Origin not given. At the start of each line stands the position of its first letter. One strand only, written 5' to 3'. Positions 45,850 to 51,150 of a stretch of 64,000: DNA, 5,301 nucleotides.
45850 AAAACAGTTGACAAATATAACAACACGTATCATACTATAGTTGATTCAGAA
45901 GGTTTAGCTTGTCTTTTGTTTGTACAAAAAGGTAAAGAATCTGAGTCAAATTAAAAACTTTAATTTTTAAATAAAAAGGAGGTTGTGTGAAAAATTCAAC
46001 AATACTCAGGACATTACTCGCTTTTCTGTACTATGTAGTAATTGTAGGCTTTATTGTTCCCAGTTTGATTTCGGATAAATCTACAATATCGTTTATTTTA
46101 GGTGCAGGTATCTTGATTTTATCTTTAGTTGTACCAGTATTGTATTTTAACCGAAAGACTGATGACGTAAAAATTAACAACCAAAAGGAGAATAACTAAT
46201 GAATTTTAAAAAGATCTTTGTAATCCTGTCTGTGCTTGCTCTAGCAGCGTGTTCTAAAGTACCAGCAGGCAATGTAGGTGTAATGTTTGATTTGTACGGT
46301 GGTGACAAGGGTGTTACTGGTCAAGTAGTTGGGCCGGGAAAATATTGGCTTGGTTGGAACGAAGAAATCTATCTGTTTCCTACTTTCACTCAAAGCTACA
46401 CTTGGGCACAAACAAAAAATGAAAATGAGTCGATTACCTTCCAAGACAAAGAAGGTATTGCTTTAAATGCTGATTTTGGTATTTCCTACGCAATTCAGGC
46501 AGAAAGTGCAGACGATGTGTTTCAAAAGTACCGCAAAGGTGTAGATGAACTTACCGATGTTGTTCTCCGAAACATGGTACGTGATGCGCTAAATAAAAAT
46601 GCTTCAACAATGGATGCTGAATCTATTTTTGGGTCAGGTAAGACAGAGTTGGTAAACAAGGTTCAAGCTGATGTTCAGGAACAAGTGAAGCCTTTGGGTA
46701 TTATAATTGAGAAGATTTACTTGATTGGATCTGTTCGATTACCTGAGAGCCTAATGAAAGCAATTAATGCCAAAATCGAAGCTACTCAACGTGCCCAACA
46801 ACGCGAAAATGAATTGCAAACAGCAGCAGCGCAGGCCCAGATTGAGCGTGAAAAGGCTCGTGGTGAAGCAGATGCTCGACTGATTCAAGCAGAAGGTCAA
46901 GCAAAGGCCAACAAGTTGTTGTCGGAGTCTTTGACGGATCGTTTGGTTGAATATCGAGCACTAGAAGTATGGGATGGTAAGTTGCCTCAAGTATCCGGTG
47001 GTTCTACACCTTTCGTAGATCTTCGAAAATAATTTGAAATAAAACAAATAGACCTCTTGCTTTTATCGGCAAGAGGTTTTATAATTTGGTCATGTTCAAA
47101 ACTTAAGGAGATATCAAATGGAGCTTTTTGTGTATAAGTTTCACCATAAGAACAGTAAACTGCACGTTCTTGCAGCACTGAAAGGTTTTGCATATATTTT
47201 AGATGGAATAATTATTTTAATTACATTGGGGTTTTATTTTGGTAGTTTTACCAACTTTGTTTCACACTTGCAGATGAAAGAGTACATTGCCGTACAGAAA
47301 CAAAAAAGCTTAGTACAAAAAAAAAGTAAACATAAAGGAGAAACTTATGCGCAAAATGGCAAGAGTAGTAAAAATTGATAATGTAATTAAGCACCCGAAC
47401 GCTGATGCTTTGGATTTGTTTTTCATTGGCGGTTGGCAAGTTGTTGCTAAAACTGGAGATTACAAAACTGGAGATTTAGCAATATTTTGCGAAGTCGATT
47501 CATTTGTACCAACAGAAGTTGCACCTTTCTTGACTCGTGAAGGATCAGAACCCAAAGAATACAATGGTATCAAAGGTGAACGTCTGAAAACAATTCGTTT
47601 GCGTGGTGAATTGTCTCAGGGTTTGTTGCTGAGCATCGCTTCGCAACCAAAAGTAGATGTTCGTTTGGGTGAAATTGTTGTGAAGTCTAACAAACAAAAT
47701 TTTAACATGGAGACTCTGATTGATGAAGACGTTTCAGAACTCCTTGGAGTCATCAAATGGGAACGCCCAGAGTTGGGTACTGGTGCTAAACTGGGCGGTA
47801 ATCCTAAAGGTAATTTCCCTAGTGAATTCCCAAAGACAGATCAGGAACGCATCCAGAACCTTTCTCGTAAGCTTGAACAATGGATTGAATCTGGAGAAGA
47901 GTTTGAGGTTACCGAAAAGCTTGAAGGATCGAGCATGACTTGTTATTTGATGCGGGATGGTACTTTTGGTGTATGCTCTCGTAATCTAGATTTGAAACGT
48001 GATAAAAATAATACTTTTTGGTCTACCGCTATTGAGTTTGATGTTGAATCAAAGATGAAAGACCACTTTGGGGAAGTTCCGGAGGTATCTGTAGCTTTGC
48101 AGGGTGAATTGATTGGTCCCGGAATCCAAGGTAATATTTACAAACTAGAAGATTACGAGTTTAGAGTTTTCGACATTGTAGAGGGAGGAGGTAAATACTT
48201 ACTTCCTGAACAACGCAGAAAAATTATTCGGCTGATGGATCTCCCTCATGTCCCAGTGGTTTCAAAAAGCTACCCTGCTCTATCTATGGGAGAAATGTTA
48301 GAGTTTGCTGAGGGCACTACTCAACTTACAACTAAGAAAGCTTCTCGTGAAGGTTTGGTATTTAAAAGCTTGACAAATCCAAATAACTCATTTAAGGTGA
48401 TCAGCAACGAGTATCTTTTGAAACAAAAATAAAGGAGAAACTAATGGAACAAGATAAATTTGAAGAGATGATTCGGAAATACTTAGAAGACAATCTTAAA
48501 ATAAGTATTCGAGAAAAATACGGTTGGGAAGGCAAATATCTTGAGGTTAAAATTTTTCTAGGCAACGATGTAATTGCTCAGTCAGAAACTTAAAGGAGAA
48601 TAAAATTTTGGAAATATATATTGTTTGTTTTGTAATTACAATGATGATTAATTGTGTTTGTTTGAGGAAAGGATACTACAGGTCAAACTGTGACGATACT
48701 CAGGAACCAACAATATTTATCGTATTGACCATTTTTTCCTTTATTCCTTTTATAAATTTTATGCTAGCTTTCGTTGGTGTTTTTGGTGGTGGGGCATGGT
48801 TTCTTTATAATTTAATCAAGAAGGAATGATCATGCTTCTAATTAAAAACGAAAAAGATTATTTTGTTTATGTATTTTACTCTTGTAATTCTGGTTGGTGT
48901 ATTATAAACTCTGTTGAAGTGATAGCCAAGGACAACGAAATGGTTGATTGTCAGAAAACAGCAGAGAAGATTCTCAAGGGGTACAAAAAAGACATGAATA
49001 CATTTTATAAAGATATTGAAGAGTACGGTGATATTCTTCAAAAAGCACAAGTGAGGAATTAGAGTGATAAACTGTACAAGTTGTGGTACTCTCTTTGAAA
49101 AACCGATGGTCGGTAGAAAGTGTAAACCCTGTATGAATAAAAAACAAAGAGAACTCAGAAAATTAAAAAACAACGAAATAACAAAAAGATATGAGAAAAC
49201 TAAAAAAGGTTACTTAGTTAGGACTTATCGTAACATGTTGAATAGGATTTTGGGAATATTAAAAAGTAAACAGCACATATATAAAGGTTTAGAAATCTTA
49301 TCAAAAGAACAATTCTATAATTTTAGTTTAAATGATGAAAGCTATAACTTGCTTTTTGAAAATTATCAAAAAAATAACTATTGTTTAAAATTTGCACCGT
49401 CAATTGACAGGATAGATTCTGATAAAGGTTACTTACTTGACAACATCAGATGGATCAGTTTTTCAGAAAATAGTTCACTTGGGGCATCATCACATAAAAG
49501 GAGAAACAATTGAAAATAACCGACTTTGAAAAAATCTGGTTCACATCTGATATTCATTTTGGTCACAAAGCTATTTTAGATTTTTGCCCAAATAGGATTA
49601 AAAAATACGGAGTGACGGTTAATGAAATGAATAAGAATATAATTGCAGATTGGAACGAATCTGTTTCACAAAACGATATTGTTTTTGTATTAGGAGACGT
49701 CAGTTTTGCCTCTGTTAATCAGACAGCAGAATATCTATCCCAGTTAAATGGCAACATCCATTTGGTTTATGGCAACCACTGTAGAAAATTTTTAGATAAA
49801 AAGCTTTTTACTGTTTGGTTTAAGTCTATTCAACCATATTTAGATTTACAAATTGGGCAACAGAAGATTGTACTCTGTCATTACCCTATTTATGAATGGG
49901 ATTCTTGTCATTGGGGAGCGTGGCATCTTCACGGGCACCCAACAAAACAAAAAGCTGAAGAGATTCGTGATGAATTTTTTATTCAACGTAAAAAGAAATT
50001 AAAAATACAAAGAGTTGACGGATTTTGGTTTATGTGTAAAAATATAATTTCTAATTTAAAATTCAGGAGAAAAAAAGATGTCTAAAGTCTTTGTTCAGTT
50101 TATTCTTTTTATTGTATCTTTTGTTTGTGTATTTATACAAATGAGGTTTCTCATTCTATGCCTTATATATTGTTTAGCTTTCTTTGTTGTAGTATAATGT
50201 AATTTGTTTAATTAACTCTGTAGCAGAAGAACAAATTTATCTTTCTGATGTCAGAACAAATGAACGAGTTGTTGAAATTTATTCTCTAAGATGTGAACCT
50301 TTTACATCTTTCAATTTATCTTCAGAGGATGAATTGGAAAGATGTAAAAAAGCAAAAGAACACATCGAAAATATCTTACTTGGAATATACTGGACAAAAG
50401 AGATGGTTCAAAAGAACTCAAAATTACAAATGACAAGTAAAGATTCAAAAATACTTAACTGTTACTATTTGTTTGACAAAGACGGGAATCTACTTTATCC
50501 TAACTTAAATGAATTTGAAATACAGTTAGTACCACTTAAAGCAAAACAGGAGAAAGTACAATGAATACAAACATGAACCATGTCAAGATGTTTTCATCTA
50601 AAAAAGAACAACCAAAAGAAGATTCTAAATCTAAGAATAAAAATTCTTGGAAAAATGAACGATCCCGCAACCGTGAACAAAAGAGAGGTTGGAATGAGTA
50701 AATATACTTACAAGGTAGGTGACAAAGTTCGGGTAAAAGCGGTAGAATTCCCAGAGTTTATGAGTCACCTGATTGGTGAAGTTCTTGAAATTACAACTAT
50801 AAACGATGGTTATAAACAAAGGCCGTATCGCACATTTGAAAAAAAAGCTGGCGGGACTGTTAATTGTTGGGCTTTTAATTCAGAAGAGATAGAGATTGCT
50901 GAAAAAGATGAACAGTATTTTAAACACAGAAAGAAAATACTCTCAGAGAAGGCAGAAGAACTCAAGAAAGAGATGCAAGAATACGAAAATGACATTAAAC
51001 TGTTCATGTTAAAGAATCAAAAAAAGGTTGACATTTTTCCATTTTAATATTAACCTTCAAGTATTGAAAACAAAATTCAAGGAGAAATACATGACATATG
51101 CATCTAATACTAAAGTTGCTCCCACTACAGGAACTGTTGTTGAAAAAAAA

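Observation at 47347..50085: RNA ligase fused to a tRNA-binding domain, with a nearby metallophosphoesterase: possible tRNA or RNA repair (anti-anticodon-nuclease) function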

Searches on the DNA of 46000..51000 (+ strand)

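Call 6: search_dna_similar(query=window:46000-51000:+, collection=phages, mode=near, max_rows=15)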
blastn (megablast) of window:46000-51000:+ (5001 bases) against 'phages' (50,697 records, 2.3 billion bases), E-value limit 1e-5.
No match.

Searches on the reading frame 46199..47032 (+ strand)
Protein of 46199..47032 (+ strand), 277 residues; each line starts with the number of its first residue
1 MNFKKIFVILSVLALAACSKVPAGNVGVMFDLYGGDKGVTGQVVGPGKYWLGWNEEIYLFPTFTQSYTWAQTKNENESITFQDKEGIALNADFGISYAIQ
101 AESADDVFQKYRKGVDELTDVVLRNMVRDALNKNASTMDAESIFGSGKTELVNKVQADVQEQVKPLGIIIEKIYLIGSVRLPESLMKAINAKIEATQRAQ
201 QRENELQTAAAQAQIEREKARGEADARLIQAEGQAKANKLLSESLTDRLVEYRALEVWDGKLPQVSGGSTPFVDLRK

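Call 3: search_protein_families(library=pfam, proteins=[window:46199-47032:+], max_evalue=0.01)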
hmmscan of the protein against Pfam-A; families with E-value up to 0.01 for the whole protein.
window:46199-47032:+ (277 aa): 1 family
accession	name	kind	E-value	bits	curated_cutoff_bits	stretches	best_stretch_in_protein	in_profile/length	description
PF01145.31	Band_7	-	6.7e-26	91.8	23.6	1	20-209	2-175/176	SPFH domain / Band 7 family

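Call 4: search_protein_families(library=phrogs, proteins=[window:46199-47032:+], max_evalue=0.001)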
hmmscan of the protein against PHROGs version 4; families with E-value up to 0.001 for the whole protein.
window:46199-47032:+ (277 aa): 4 families
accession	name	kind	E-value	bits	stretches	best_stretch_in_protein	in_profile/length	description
phrog_200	-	other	1e-83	282.6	1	6-277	88-361/379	lipoprotein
phrog_21428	-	unknown function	1.7e-11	44.9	1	6-58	9-60/63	-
phrog_38808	-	unknown function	3e-05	25.3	1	220-275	8-67/68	-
phrog_11227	-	other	3e-05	25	1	200-248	47-95/138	protease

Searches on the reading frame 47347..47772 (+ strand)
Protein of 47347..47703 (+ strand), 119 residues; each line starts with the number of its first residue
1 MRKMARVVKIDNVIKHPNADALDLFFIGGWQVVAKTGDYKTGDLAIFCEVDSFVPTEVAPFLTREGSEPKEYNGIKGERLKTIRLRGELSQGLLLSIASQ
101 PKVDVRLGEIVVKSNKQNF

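Call 8: search_protein_families(library=pfam, proteins=[window:47347-47703:+], max_evalue=10)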
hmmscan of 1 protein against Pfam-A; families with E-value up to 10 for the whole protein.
seq(119 aa): 2 families
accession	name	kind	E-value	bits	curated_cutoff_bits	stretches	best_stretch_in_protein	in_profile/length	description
PF21189.3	PHA02142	-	3.4e-23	82.3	27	1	5-96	2-91/92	PHA02142 OB-fold domain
PF01588.26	tRNA_bind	-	0.00068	20.1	27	1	79-101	56-78/96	Putative tRNA binding domain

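Call 57: predict_structure(alignment_id=A2)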
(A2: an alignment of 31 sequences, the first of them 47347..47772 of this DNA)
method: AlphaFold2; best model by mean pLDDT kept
length: 142 residues; sequences in the alignment: 31
mean_pLDDT: 88.1   pTM: 0.82
mean pLDDT of the five models: 88.1, 87.2, 85.6, 81.9, 80.3
residues with pLDDT >= 90: 103; 70-90: 18; 50-70: 21; < 50: 0
segments of 3 or more residues with pLDDT < 50: none
pLDDT, mean of each block of 10 residues (from residue 1): 89 97 96 96 95 94 92 95 94 90 62 58 85 92 70
secondary structure, 60 per line:
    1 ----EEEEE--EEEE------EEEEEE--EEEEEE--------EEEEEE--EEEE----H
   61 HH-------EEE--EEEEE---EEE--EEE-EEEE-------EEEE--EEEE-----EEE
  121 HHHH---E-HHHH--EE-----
elements in order: E5-9 E12-15 E22-27 E30-35 E44-49 E52-55 E70-72 E75-79 E83-85 E88-90 E92-95 E103-106 E109-112 E118-120 H121-124 H130-133

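Call 59: fold_search(model_id=the predicted structure, library=pdb)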
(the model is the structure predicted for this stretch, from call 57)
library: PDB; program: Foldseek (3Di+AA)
matches with E <= 10: 424; with E <= 0.001: 14
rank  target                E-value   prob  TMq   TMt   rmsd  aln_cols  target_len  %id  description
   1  6vt4                  3.9e-11  1.00  0.73  0.33   3.0       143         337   32  Naegleria gruberi RNA ligase R149A mutant apo (released 2020-04-08)
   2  6vt8                  4.1e-11  1.00  0.74  0.33   2.8       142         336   34  Naegleria gruberi RNA ligase E312A mutant with AMP and Mn (released 2020-04-08)
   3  6vt9                  4.1e-11  1.00  0.74  0.33   3.0       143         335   32  Naegleria gruberi RNA ligase E227A mutant with ATP and Mn (released 2020-04-08)
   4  6vtf_A                6.8e-11  1.00  0.74  0.33   3.0       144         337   33  Naegleria gruberi RNA ligase with PPi (released 2020-04-08)
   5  6vt3                  6.8e-11  1.00  0.73  0.32   3.1       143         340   32  Naegleria gruberi RNA ligase K326A mutant apo (released 2020-04-08)
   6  6vt5                  7.6e-11  1.00  0.74  0.33   2.9       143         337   31  Naegleria gruberi RNA ligase R4a K121A mutant apo (released 2020-04-08)
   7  6vt1_A                8.5e-11  1.00  0.74  0.33   3.0       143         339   32  Naegleria gruberi RNA ligase D172A mutant apo (released 2020-04-08)
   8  5cot                  1.1e-10  1.00  0.74  0.33   2.9       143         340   32  Structure and mechanism of a eukaryal nick-sealing RNA ligase (released 2015-10-28)
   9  6vtd                  1.1e-10  1.00  0.73  0.33   2.8       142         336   33  Naegleria gruberi RNA ligase R149A mutant with ATP and Mn (released 2020-04-08)
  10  6vte                  1.6e-10  1.00  0.73  0.32   3.1       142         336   32  Naegleria gruberi RNA Ligase K170M mutant with AMP and Mn (released 2020-04-08)
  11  5cou                  2.8e-10  1.00  0.74  0.33   2.9       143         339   32  Structure and mechanism of a eukaryal nick-sealing RNA ligase K170M+ATP (released 2015-10-28)
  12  6vt0                  6.4e-10  1.00  0.73  0.33   2.9       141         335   32  Naegleria gruberi RNA ligase K170A mutant apo (released 2020-04-08)
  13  6vtg_A                6.8e-10  1.00  0.73  0.32   3.0       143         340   34  Naegleria gruberi RNA ligase E227A mutant apo (released 2020-04-08)
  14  6oz5_D                5.8e-04  1.00  0.54  0.11  10.2       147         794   20  Escherichia coli tRNA synthetase in complex with compound 3 (released 2020-11-18)
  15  9a5b_B                1.1e-03  1.00  0.50  0.10   2.4       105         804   19  Integrative model of SYFA-SYFB by crosslinking MS and deep learning (released 2024-09-18)
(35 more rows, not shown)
